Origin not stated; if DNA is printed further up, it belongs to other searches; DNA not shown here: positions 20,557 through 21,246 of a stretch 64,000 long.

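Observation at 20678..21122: GxxExxY nuclease-fold gene exactly bracketed by a word-type inverted repeat and wedged between SRP RNA and mazG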

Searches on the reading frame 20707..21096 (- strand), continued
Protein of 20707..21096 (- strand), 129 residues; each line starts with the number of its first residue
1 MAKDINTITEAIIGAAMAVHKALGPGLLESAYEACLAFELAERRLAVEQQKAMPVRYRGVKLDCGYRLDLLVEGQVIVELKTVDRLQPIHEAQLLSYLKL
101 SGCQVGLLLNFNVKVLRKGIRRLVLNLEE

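Call 21: find_related_loci(query=A1, collection=genome_contigs, flank=3000)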
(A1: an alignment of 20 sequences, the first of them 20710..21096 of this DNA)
Query A1 (129 aa) in genome_contigs; peptide patterns used: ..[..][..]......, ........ (x = any residue, [..] = any of these).
600 stretches matched a pattern (row limit reached: there are more); 591 encode a relative of the query (tblastn E <= 1e-3); the best 80 are kept; 80 distinct loci.
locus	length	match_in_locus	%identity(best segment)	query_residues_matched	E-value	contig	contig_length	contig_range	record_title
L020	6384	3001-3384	71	2-129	2e-58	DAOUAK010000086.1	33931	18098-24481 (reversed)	MAG TPA_asm: Chloroflexia bacterium isolate H63_651 k137_242672, whole genome shotgun sequence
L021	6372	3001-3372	72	1-124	2e-57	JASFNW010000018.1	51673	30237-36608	MAG: Desulfobacterales bacterium isolate D0819M02metaG_Bin_17 D0819M02metaG_FD_scaffold_40_c1, whole genome shotgun sequ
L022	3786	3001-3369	72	3-125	4e-56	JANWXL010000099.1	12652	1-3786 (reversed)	MAG: Roseiflexus sp. isolate SKYG45 k141_294067, whole genome shotgun sequence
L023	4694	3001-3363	72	5-125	9e-55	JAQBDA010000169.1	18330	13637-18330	MAG: Chloroflexota bacterium isolate MAG_401_bin-08 401_bin-08_ctg-169, whole genome shotgun sequence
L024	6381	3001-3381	69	1-127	1e-53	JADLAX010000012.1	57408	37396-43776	MAG: Anaerolineae bacterium isolate SJ142 c_000000173671, whole genome shotgun sequence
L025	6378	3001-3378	64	4-129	6e-53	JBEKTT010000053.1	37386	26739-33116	MAG: Syntrophobacteraceae bacterium isolate SPRUCE 564 SPRUCE_564_53, whole genome shotgun sequence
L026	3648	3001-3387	68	1-129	4e-53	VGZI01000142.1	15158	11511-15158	MAG: Planctomycetota bacterium isolate K_Offshore_80m_m2_128 K_Offshore_80m_m2_128_Ga0194132_10008132, whole genome shot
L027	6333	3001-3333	71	15-125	2e-52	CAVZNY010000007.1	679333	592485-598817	MAG: uncultured delta proteobacterium isolate MFD02979.bin.2.8 genome assembly, contig: contig_14534, whole genome shotg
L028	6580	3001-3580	66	1-127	1e-51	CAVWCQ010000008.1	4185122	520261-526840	MAG: uncultured Chloroflexia bacterium isolate MFD03899.bin.2.186 genome assembly, contig: contig_6098, whole genome sho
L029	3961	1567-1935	67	5-127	2e-51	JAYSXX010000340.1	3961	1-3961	MAG: Abditibacteriaceae bacterium isolate GFS_13321 GFS_13321_339, whole genome shotgun sequence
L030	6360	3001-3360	65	5-124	1e-51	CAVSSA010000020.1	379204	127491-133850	MAG: uncultured Acidobacteriota bacterium isolate MFD05580.bin.1.50 genome assembly, contig: contig_36147, whole genome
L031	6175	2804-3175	64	3-126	2e-50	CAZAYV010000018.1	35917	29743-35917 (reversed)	MAG TPA_asm: uncultured Dactylococcopsis sp. isolate binchicken_co17_382 genome assembly, contig: NODE_3344_length_35917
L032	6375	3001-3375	62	5-129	3e-50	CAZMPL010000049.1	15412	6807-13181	MAG TPA_asm: uncultured Pirellulales bacterium isolate SRP192927_co7_699 genome assembly, contig: NODE_7280_length_15412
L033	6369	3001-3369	66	1-124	5e-50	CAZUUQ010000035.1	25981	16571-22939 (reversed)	MAG TPA_asm: uncultured Phycisphaeraceae bacterium isolate SRP239054_co1_163 genome assembly, contig: NODE_1221_length_2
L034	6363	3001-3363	64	3-123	2e-49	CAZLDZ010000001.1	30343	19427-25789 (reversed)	MAG TPA_asm: uncultured bacterium isolate SRP200132_co2_233 genome assembly, contig: NODE_1150_length_30343_cov_6.897418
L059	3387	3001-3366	60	4-125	2e-47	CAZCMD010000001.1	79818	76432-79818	MAG TPA_asm: uncultured Desulfatiglans sp. isolate SRP192927_co6_207 genome assembly, contig: NODE_302_length_79818_cov_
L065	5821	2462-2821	59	6-125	6e-47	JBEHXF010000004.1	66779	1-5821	MAG: Chlamydiota bacterium isolate ES1.bin.38 NODE_430_length_66779_cov_4.549865, whole genome shotgun sequence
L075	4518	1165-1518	60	6-123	2e-46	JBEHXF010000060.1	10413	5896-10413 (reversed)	MAG: Chlamydiota bacterium isolate ES1.bin.38 NODE_6023_length_10413_cov_4.606263, whole genome shotgun sequence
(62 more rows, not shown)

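Call 27: search_solved_structures(query=window:20710-21096:-, max_evalue=1, show_alignments=1)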
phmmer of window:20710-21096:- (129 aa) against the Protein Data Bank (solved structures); distinct sequences matched with E-value up to 1: 0.

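Call 37: predict_structure(alignment_id=A1)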
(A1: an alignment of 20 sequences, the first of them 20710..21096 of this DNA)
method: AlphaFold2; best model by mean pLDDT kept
length: 129 residues; sequences in the alignment: 20
mean_pLDDT: 44.1   pTM: 0.32
mean pLDDT of the five models: 44.1, 40.8, 39.6, 39.6, 36.9
residues with pLDDT >= 90: 0; 70-90: 0; 50-70: 36; < 50: 93
segments of 3 or more residues with pLDDT < 50: 1-3, 22-31, 50-53, 55-68, 70-72, 74-129
pLDDT, mean of each block of 10 residues (from residue 1): 50 52 47 50 52 40 41 48 39 43 35 35 39
secondary structure, 60 per line:
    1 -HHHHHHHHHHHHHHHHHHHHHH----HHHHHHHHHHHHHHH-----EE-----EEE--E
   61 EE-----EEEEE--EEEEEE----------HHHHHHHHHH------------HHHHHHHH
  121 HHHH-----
elements in order: H2-23 H28-42 E55-57 E60-62 E68-72 E75-80 H91-100 H113-124

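Call 42: search_solved_structures(query=A1, max_evalue=10, show_alignments=2)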
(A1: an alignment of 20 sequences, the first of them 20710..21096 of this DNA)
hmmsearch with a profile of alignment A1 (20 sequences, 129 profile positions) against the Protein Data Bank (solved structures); distinct sequences matched with E-value up to 10: 0.

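Call 46: search_protein_families(library=padloc, proteins=[window:20707-21096:-], max_evalue=0.1)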
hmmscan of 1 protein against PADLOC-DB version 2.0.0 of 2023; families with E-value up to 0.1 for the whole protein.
window:20707-21096:- (129 aa): 2 families
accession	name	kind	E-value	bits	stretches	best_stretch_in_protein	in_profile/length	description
PDLC01611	Cas4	-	0.0041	15.4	1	48-99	37-88/158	"CAS-I,CAS-II,CAS-III,CAS-IV,CAS-V,CAS-VI; acquisition_associated"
PDLC01771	Cas4b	-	0.014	13.6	1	53-99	46-90/162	-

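Call 47: search_protein_families(library=phrogs, proteins=[window:20707-21096:-], max_evalue=0.01)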
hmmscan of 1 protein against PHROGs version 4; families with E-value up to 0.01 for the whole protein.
window:20707-21096:- (129 aa): 0 families

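Call 75: find_homologous_proteins(query=A2, max_evalue=0.00001)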
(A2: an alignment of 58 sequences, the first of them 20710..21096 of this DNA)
Query A2 (58 sequences) (129 aa, profile of the alignment): 8000 proteins with E <= 0.00001 among 8000 candidates; the best 120 are listed.
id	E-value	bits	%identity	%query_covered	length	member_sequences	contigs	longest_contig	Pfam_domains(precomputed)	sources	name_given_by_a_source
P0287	8.3e-59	215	75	98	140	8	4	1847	PF13366.13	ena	-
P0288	1.2e-58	215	76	98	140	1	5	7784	PF13366.13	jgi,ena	-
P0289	1.6e-58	214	76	98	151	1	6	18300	PF13366.13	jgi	jgi:GxxExxY protein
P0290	1.6e-58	214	79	93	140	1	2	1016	PF13366.13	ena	-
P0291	2.1e-58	214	76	98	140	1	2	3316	PF13366.13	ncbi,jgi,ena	-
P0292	2.6e-58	214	78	93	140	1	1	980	PF13366.13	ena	-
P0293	2.8e-58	213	76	98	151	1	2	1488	PF13366.13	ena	-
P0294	2.8e-58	213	76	98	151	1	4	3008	PF13366.13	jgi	-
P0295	2.9e-58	213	74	99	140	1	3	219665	PF13366.13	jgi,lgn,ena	-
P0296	2.9e-58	213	76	98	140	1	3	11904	PF13366.13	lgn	-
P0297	3.0e-58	213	75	95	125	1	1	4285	PF13366.13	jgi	-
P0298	3.0e-58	213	76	97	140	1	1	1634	PF13366.13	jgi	jgi:GxxExxY protein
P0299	3.2e-58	213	76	98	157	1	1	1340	PF13366.13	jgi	-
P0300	3.2e-58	213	74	97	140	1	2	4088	PF13366.13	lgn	-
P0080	3.3e-58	213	74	100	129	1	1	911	PF13366.13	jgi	jgi:GxxExxY protein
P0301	3.4e-58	213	78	96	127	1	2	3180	PF13366.13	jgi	jgi:GxxExxY protein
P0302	3.4e-58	213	72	95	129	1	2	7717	PF13366.13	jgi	jgi:GxxExxY protein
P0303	3.5e-58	213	73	95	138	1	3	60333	PF13366.13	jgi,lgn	jgi:GxxExxY protein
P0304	3.5e-58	213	77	95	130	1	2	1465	PF13366.13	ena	-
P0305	3.6e-58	213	74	97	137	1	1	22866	PF13366.13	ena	-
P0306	3.7e-58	213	76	95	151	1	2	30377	PF13366.13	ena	-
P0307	3.7e-58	213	73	99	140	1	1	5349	PF13366.13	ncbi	ncbi:MAG: GxxExxY protein, partial [Anaerolineae bacterium]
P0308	3.7e-58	213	73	97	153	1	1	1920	PF13366.13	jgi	jgi:GxxExxY protein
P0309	3.9e-58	213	76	95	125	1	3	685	PF13366.13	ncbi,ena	-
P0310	4.0e-58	213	75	98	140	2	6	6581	PF13366.13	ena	-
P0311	4.2e-58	213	73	99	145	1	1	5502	PF13366.13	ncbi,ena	ncbi:MAG: GxxExxY protein [Anaerolineae bacterium]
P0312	4.3e-58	213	73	95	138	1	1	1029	PF13366.13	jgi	jgi:GxxExxY protein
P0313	4.4e-58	213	73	95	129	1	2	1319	PF13366.13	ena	-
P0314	4.8e-58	213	78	93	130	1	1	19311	PF13366.13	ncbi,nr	ncbi:MAG: GxxExxY protein [Acidobacteria bacterium]|nr:GxxExxY protein [Acidobacteriota bacterium]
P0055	4.9e-58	213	76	100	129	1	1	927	PF13366.13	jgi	-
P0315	5.2e-58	213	77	96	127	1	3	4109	PF13366.13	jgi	jgi:GxxExxY protein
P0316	5.6e-58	213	72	98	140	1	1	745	PF13366.13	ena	-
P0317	5.8e-58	212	72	95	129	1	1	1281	PF13366.13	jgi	jgi:GxxExxY protein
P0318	6.1e-58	212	77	93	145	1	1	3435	PF13366.13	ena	-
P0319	6.6e-58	212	72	98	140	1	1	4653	PF13366.13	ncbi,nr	ncbi:MAG TPA: GxxExxY protein [Chloroflexi bacterium]|nr:GxxExxY protein [Chloroflexota bacterium]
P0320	7.0e-58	212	71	100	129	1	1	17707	PF13366.13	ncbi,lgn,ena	-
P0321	7.0e-58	212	72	95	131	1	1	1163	PF13366.13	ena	-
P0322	7.3e-58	212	73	95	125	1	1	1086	PF13366.13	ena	-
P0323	7.4e-58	212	72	95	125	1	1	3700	PF13366.13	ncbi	-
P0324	8.3e-58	212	73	93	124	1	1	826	PF13366.13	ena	-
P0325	8.6e-58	212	68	100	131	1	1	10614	PF13366.13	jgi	-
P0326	8.9e-58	212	68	100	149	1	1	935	PF13366.13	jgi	-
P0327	9.2e-58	212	72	98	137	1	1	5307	PF13366.13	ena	-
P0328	9.5e-58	212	69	95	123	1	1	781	PF13366.13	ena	-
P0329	9.6e-58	212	76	97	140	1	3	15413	PF13366.13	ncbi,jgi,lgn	ncbi:MAG: GxxExxY protein [Anaerolineae bacterium]|jgi:GxxExxY protein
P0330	9.9e-58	212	74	97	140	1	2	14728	PF13366.13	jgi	jgi:GxxExxY protein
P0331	1.0e-57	212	70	96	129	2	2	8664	PF13366.13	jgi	jgi:GxxExxY protein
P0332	1.0e-57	212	74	97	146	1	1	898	PF13366.13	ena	-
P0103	1.1e-57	212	77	96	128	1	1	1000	PF13366.13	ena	-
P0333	1.2e-57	211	71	95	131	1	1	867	PF13366.13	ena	-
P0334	1.3e-57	211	72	96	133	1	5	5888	PF13366.13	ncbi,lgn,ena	-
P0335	1.4e-57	211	74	97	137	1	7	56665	PF13366.13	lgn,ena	-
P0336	1.4e-57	211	72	99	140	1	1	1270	PF13366.13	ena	-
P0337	1.4e-57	211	72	95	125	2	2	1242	PF13366.13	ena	-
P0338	1.5e-57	211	77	93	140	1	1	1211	PF13366.13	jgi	jgi:GxxExxY protein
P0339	1.7e-57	211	74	97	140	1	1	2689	PF13366.13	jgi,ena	-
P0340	1.7e-57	211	74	97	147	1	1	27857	PF13366.13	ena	-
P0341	1.8e-57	211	75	96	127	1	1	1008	PF13366.13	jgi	jgi:GxxExxY protein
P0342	1.9e-57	211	77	93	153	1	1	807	PF13366.13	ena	-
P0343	1.9e-57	211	72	95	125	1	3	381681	PF13366.13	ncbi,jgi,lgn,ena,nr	ncbi:MAG TPA: GxxExxY protein [Anaerolineae bacterium]|nr:GxxExxY protein [Anaerolineae bacterium]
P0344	2.0e-57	211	76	96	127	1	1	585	PF13366.13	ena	-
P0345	2.0e-57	211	72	97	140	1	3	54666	PF13366.13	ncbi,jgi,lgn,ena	jgi:GxxExxY protein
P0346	2.0e-57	211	72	99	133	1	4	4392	PF13366.13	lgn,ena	-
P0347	2.1e-57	211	77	93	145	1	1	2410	PF13366.13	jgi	-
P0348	2.1e-57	211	71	95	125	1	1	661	PF13366.13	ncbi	-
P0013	2.1e-57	211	81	100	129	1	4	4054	PF13366.13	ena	-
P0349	2.2e-57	211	72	95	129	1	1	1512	PF13366.13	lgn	-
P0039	2.2e-57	211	80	99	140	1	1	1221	PF13366.13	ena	-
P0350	2.2e-57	211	72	95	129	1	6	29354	PF13366.13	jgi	-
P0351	2.3e-57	211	72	96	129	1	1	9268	PF13366.13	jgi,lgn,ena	jgi:GxxExxY protein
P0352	2.3e-57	211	73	96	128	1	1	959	PF13366.13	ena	-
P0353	2.4e-57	210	73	97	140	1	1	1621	PF13366.13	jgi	jgi:GxxExxY protein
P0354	2.5e-57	210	75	100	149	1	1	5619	PF13366.13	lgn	-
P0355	2.6e-57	210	73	97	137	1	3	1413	PF13366.13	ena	-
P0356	2.6e-57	210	72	99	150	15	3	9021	PF13366.13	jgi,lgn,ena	-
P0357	2.6e-57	210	76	98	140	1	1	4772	PF13366.13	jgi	-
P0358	2.7e-57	210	73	97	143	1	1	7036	PF13366.13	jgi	jgi:GxxExxY protein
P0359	2.7e-57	210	75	93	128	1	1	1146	PF13366.13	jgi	jgi:GxxExxY protein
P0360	2.8e-57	210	78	93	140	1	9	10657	PF13366.13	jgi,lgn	jgi:GxxExxY protein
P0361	2.8e-57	210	71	97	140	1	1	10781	PF13366.13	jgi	jgi:GxxExxY protein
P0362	2.8e-57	210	74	99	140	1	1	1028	PF13366.13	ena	-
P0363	2.8e-57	210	70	95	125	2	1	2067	PF13366.13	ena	-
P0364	3.0e-57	210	74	96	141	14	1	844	PF13366.13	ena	-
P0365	3.0e-57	210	72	99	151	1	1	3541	PF13366.13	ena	-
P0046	3.0e-57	210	76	98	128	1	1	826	PF13366.13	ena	-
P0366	3.1e-57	210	74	100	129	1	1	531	PF13366.13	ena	-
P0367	3.2e-57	210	79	95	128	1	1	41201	PF13366.13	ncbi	-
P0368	3.2e-57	210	72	97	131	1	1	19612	PF13366.13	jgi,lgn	jgi:GxxExxY protein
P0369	3.2e-57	210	73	99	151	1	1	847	PF13366.13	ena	-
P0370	3.2e-57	210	72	97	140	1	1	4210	PF13366.13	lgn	-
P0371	3.3e-57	210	76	98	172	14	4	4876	PF13366.13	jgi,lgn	-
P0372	3.3e-57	210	73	99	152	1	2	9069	PF13366.13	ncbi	-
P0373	3.4e-57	210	76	97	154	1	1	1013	PF13366.13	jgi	-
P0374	3.5e-57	210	74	95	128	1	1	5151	PF13366.13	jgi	jgi:GxxExxY protein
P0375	3.6e-57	210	72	98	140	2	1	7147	PF13366.13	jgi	-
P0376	3.6e-57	210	78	93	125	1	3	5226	PF13366.13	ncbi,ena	-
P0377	3.7e-57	210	74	95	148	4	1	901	PF13366.13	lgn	-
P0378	3.8e-57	210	74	95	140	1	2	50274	PF13366.13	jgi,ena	-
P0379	3.8e-57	210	75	97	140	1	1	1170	PF13366.13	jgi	jgi:GxxExxY protein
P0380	3.9e-57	210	73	99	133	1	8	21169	PF13366.13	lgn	-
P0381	3.9e-57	210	71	98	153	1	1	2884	PF13366.13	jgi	-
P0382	4.0e-57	210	71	99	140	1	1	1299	PF13366.13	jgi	jgi:GxxExxY protein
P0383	4.1e-57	210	71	96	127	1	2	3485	PF13366.13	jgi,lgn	-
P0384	4.2e-57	210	73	96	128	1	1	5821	PF13366.13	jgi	jgi:GxxExxY protein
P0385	4.3e-57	210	73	97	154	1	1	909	PF13366.13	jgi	jgi:GxxExxY protein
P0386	4.3e-57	210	75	96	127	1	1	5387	PF13366.13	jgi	-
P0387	4.6e-57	210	71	95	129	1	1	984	PF13366.13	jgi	jgi:GxxExxY protein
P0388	4.9e-57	209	73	95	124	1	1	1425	PF13366.13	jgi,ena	-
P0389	5.0e-57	209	75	95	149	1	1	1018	PF13366.13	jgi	jgi:GxxExxY protein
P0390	5.0e-57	209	70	97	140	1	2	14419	PF13366.13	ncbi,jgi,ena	ncbi:MAG TPA: GxxExxY protein [Anaerolineae bacterium]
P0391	5.0e-57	209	72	97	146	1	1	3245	PF13366.13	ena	-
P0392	5.6e-57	209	71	98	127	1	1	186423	PF13366.13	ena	-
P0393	5.7e-57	209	73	98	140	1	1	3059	PF13366.13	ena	-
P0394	5.7e-57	209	72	95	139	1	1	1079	PF13366.13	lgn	-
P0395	5.8e-57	209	59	99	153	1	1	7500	PF13366.13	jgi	-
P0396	5.8e-57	209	59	99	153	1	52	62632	PF13366.13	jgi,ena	jgi:GxxExxY protein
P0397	5.8e-57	209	59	99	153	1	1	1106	PF13366.13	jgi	-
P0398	5.8e-57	209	71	98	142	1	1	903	PF13366.13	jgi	jgi:GxxExxY protein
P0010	6.0e-57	209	88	100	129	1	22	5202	PF13366.13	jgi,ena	-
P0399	6.1e-57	209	74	97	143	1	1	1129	PF13366.13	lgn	-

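Call 84: predict_structure(alignment_id=A3)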
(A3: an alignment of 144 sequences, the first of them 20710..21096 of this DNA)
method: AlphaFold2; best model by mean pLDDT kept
length: 129 residues; sequences in the alignment: 144
mean_pLDDT: 87.9   pTM: 0.82
mean pLDDT of the five models: 87.9, 70.9, 57.6, 56.6, 55.5
residues with pLDDT >= 90: 80; 70-90: 38; 50-70: 8; < 50: 3
segments of 3 or more residues with pLDDT < 50: none
pLDDT, mean of each block of 10 residues (from residue 1): 82 96 88 96 93 76 73 95 92 90 93 91 78
secondary structure, 60 per line:
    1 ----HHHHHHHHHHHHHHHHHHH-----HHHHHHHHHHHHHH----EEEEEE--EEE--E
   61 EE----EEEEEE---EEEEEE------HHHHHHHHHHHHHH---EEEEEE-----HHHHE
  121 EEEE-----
elements in order: H5-23 H29-42 E47-52 E55-57 E60-62 E67-72 E76-81 H88-101 E105-110 H116-119 E120-124

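Call 86: search_protein_representatives(protein=window:20710-21096:-)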
Query: 129 residues. Proteins with E-value up to 0.001 (for the whole library): 23209; up to 1e-10: 8663; up to 1e-30: 287. The best 150 are listed.
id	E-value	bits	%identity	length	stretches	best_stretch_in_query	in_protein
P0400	2.9e-66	237.4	52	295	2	5-127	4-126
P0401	7.0e-63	226.5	51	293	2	6-129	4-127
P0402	3.2e-61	221.1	52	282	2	8-125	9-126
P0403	2.3e-55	202.3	47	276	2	7-126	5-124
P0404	2.3e-53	195.8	49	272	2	6-124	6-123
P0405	3.6e-53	195.2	48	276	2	4-124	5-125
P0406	3.9e-51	188.6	44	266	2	6-123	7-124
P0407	1.3e-50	187.0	42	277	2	6-125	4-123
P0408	5.5e-49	181.7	45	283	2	4-125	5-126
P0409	1.2e-48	180.6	70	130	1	6-123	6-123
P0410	2.7e-48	179.5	44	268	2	7-126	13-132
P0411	4.7e-47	175.5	68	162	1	6-125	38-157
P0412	1.7e-45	170.5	43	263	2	6-126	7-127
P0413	3.4e-45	169.5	42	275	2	12-126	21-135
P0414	7.3e-45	168.4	66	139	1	4-126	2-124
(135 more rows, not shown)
